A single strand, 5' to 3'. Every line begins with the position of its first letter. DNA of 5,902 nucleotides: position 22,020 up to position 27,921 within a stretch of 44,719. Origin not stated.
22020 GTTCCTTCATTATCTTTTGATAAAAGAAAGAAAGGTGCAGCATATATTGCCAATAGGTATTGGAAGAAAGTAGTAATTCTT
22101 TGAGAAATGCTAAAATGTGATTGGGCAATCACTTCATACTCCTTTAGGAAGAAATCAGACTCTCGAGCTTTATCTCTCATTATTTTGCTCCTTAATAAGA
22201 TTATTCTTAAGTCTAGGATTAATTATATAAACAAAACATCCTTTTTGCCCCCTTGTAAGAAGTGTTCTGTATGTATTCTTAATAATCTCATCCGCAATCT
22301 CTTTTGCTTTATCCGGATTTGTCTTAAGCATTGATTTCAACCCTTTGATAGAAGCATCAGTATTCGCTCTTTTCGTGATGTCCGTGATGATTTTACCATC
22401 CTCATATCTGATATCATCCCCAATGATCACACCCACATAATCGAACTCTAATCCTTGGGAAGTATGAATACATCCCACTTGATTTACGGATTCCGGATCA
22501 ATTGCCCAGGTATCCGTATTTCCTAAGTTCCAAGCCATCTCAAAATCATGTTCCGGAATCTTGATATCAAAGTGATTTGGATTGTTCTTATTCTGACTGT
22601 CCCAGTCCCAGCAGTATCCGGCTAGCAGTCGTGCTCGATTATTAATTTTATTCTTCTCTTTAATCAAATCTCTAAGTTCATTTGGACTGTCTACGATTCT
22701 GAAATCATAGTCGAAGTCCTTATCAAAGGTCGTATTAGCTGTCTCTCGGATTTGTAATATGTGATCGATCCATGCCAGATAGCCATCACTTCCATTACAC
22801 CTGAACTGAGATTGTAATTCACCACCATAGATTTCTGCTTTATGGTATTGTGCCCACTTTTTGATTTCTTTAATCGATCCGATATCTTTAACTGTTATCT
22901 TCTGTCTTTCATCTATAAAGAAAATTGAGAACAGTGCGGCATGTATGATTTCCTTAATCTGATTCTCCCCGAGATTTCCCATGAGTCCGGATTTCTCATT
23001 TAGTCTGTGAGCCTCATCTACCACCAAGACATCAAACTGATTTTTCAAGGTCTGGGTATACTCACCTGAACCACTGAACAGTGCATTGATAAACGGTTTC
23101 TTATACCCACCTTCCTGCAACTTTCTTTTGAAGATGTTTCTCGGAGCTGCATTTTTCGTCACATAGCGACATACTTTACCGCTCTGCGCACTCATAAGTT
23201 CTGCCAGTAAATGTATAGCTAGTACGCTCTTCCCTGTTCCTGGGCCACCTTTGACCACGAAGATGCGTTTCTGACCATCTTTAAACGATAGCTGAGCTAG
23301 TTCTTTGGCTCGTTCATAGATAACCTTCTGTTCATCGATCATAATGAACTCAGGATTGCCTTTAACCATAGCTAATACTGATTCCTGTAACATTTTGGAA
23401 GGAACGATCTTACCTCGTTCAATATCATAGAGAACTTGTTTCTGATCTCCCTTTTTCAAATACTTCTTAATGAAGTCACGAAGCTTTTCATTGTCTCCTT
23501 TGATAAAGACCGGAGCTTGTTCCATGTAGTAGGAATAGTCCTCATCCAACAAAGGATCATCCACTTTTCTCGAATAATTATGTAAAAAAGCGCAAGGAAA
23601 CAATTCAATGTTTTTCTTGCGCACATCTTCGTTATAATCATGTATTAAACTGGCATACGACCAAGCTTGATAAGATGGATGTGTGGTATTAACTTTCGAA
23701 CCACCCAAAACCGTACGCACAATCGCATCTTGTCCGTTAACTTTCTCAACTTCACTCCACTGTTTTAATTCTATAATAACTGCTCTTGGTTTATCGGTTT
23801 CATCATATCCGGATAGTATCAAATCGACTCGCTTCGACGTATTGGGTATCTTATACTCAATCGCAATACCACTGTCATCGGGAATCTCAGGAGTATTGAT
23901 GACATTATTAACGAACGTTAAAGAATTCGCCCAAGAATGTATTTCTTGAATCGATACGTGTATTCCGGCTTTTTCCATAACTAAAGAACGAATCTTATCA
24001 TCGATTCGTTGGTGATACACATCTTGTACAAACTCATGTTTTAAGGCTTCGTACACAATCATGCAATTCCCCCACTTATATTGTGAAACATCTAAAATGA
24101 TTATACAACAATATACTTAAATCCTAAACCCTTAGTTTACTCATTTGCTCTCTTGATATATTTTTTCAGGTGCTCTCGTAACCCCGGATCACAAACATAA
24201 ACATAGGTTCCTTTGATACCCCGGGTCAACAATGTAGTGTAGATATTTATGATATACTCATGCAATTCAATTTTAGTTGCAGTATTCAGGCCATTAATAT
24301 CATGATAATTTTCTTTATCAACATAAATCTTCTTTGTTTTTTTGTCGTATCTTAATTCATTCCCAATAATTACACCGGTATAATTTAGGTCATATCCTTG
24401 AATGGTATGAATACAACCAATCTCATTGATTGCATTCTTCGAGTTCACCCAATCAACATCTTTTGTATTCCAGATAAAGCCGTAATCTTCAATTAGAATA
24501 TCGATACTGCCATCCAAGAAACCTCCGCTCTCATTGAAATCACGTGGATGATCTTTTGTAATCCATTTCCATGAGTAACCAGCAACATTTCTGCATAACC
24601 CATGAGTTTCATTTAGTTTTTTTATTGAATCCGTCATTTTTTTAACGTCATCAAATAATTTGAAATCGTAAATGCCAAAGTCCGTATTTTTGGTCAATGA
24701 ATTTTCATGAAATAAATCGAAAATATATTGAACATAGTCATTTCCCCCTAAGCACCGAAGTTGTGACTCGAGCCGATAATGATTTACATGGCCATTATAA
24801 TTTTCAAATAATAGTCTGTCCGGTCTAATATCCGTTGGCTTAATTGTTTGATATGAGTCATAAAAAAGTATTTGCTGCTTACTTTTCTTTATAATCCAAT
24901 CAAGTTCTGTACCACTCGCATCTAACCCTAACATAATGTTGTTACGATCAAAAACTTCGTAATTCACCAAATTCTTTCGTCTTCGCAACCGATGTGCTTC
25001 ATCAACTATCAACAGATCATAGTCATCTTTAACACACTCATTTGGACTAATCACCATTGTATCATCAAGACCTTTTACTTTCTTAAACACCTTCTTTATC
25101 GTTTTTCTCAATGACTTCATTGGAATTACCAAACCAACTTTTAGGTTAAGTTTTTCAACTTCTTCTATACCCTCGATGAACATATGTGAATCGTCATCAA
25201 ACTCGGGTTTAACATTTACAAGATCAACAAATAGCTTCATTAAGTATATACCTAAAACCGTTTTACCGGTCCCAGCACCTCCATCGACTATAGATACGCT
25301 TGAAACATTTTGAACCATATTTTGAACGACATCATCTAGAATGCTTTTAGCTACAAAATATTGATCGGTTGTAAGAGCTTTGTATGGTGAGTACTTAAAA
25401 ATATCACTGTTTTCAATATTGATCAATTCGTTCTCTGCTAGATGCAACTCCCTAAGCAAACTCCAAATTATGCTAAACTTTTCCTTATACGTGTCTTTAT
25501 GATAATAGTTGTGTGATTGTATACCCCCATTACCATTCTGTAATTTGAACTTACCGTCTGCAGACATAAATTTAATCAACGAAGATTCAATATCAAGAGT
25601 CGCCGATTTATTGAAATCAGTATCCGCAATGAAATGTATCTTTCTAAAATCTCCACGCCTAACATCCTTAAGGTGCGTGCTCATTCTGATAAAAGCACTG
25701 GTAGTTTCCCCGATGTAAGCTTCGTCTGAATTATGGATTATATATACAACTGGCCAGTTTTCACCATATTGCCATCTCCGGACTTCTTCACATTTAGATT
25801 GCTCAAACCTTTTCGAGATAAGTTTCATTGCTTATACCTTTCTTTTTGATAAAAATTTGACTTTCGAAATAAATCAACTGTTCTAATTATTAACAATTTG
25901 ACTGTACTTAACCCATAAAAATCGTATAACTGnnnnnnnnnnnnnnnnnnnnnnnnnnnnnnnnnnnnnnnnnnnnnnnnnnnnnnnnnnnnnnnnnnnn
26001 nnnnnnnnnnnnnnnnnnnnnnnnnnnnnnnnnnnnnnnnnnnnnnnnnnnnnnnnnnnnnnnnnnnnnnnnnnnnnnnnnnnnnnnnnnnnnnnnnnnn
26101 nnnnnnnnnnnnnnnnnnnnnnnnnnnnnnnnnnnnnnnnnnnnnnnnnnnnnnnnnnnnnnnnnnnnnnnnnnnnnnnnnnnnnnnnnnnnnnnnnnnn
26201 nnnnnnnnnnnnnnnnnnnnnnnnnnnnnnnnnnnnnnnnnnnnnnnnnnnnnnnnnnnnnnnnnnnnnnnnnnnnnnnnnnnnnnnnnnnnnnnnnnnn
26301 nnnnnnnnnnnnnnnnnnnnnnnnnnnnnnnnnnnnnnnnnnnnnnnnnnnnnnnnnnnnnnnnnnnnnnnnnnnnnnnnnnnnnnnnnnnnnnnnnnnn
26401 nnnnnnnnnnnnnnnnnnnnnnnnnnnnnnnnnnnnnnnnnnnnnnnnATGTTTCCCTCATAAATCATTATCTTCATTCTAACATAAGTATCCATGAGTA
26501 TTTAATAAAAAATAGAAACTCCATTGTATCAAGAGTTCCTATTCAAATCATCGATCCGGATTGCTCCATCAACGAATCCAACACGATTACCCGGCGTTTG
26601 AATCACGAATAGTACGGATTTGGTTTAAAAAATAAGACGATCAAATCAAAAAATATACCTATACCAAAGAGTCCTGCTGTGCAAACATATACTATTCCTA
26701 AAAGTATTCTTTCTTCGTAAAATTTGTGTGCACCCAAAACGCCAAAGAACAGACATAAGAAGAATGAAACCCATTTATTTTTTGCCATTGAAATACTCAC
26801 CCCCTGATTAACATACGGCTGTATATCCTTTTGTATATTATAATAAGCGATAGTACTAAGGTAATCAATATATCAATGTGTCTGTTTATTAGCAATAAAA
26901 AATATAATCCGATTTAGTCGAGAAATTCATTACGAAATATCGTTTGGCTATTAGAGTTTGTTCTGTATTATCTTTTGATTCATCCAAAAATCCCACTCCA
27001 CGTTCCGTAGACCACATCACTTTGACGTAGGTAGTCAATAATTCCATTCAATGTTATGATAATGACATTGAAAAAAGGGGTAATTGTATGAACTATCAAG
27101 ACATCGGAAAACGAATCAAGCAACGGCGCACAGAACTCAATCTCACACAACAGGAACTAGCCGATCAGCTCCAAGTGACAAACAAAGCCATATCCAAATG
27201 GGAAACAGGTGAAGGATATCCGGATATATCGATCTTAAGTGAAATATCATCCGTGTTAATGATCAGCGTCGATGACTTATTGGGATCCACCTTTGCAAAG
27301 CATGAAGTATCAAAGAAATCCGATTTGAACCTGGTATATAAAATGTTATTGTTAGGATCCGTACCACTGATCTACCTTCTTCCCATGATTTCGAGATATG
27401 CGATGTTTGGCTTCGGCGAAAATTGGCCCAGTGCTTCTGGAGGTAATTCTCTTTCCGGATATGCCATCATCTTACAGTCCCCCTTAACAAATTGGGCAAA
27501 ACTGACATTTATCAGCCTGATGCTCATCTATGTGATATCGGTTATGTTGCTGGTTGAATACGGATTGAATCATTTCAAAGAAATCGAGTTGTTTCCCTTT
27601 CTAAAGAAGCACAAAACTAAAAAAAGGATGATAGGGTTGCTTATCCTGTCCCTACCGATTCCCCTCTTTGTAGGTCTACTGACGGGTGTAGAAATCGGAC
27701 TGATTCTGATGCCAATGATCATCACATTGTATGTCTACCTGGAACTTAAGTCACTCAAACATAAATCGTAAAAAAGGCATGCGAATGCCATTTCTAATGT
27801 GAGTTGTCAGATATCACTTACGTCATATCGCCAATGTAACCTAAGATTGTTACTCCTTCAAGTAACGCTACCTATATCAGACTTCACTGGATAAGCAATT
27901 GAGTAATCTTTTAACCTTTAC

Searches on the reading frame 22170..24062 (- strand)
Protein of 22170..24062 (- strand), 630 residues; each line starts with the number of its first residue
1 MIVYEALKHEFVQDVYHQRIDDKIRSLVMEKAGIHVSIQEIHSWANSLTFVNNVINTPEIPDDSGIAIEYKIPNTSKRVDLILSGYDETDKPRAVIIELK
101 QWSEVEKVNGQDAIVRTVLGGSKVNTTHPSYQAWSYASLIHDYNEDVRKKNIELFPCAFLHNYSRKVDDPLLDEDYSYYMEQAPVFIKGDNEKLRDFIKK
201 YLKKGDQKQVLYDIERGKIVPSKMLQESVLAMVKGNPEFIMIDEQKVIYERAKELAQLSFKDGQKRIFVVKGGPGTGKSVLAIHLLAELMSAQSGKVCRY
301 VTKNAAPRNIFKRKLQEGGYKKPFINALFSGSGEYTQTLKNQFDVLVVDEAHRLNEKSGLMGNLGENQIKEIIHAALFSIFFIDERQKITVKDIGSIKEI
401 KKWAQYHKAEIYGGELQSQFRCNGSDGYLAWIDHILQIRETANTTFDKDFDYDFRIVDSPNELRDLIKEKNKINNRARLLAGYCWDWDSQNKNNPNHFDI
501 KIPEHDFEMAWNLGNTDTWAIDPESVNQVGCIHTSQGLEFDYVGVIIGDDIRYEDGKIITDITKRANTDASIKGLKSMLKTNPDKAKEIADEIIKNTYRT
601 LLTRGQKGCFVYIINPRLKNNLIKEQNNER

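Call 68: search_protein_families(library=pfam, proteins=[window:22170-24062:-], max_evalue=0.001)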
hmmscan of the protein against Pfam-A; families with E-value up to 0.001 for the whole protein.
window:22170-24062:- (630 aa): 7 families
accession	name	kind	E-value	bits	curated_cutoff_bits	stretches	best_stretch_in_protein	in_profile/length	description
PF09848.15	SLFN-g3_helicase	-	1.6e-104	350.4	24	1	265-613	1-352/354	Schlafen group 3, DNA/RNA helicase domain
PF04851.21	ResIII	-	5.3e-08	33.4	22.5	0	333-372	116-146/164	Type III restriction enzyme, res subunit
PF13401.12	AAA_22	-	3.3e-07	31.1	27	1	264-357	4-97/130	AAA domain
PF13604.12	AAA_30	-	1e-05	25.8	27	1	264-356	17-102/191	AAA domain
PF24883.2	NPHP3_N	-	4e-05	24.3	24.8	1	262-301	19-57/164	Nephrocystin 3, N-terminal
PF13086.12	AAA_11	-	0.00017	21.9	27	0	264-316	16-74/257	AAA domain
PF20720.3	nSTAND3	-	0.00082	19.5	27.2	0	264-301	16-51/155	Novel STAND NTPase 3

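Call 69: search_protein_families(library=padloc, proteins=[window:22170-24062:-], max_evalue=0.00001)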
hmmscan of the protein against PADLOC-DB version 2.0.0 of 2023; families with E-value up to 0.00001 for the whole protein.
window:22170-24062:- (630 aa): 3 families
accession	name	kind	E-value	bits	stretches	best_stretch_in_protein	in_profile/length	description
PDLC02350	AbiO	-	1.9e-18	64.5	1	20-424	16-330/468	AbiO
PDLC05014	PDC-S41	-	1.4e-17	61.3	2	413-613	443-623/657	-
PDLC02372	Nhi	-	1.9e-17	61.1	1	256-424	198-332/470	-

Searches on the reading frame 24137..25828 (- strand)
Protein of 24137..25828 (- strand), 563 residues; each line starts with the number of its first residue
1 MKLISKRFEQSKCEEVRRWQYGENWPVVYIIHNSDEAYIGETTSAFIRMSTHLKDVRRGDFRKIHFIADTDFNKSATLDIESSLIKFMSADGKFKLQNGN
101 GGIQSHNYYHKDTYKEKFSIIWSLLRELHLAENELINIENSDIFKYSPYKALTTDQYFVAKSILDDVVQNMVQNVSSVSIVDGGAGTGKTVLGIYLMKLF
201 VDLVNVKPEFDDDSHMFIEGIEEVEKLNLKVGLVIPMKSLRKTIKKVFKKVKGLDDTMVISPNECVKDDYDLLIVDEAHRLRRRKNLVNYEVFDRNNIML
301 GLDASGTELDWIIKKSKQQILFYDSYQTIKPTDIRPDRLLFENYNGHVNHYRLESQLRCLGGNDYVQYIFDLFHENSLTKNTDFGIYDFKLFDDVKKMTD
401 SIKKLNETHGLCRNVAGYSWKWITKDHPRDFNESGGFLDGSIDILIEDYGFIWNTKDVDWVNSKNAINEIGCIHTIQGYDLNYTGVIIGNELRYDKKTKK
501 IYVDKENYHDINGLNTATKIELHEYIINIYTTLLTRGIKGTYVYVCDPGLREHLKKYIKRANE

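Call 68: search_protein_families(library=pfam, proteins=[window:24137-25828:-], max_evalue=0.001)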
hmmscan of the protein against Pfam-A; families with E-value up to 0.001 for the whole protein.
window:24137-25828:- (563 aa): 2 families
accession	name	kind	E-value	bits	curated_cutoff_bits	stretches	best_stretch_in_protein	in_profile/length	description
PF09848.15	SLFN-g3_helicase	-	1.9e-62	212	24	1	177-547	2-354/354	Schlafen group 3, DNA/RNA helicase domain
PF04851.21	ResIII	-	5.2e-05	23.7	22.5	0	184-303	31-159/164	Type III restriction enzyme, res subunit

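Call 69: search_protein_families(library=padloc, proteins=[window:24137-25828:-], max_evalue=0.00001)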
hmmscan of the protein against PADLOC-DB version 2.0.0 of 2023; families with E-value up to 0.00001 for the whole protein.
window:24137-25828:- (563 aa): 5 families
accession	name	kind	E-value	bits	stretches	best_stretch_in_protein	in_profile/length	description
PDLC02350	AbiO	-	9.2e-09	32.6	1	147-408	175-372/468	AbiO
PDLC02372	Nhi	-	1.3e-07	28.6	0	267-407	261-375/470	-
PDLC04922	PDC-S14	-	2.2e-06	25.1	1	25-100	49-124/305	-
PDLC05014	PDC-S41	-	2.9e-06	23.9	0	453-545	536-623/657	-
PDLC04925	PDC-S14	-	3.3e-06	24.3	1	33-106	76-149/301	-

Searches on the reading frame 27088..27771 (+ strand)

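Call 68: search_protein_families(library=pfam, proteins=[window:27088-27771:+], max_evalue=0.001)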
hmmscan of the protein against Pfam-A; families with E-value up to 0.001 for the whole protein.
window:27088-27771:+ (227 aa): 4 families
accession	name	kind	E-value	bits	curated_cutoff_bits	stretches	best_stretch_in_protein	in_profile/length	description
PF01381.28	HTH_3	-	1.7e-13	50.8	23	1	10-64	1-55/55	Helix-turn-helix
PF12844.13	HTH_19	-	1.5e-07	31.6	30.2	1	7-52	1-46/64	Helix-turn-helix domain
PF13560.12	HTH_31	-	3.5e-06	27.7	27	1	6-58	2-55/64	Helix-turn-helix domain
PF13443.12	HTH_26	-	0.00064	20.4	22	1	9-66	1-59/63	Cro/C1-type HTH DNA-binding domain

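Call 69: search_protein_families(library=padloc, proteins=[window:27088-27771:+], max_evalue=0.00001)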
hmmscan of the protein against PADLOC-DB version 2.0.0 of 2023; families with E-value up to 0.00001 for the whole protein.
window:27088-27771:+ (227 aa): 11 families
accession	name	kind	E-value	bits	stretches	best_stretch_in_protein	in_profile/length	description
PDLC02926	HTH_VI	-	8.5e-12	43.2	1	6-73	2-69/92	-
PDLC03951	RmrA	-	3.7e-10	37.3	1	7-67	10-70/400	-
PDLC03952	RmrA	-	8.8e-10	36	1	6-61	23-78/395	-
PDLC04775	PDC-M69A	-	1e-09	36.9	1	2-70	4-72/113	-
PDLC03954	RmrA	-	9.3e-09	32.7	1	7-63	12-68/380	-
PDLC03947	RmrA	-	9.5e-08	29.3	1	6-61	12-67/383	-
PDLC03944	RmrA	-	2.3e-07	28.2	1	6-58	7-59/384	-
PDLC03949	RmrA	-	2.5e-07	27.9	1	8-62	5-59/363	-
PDLC04142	capH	-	1.1e-06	27.7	1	2-70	3-71/103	capH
PDLC03945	RmrA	-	1.1e-06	26.1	1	6-64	3-61/394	-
PDLC03956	RmrA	-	5.2e-06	23.8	1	12-67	16-71/399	-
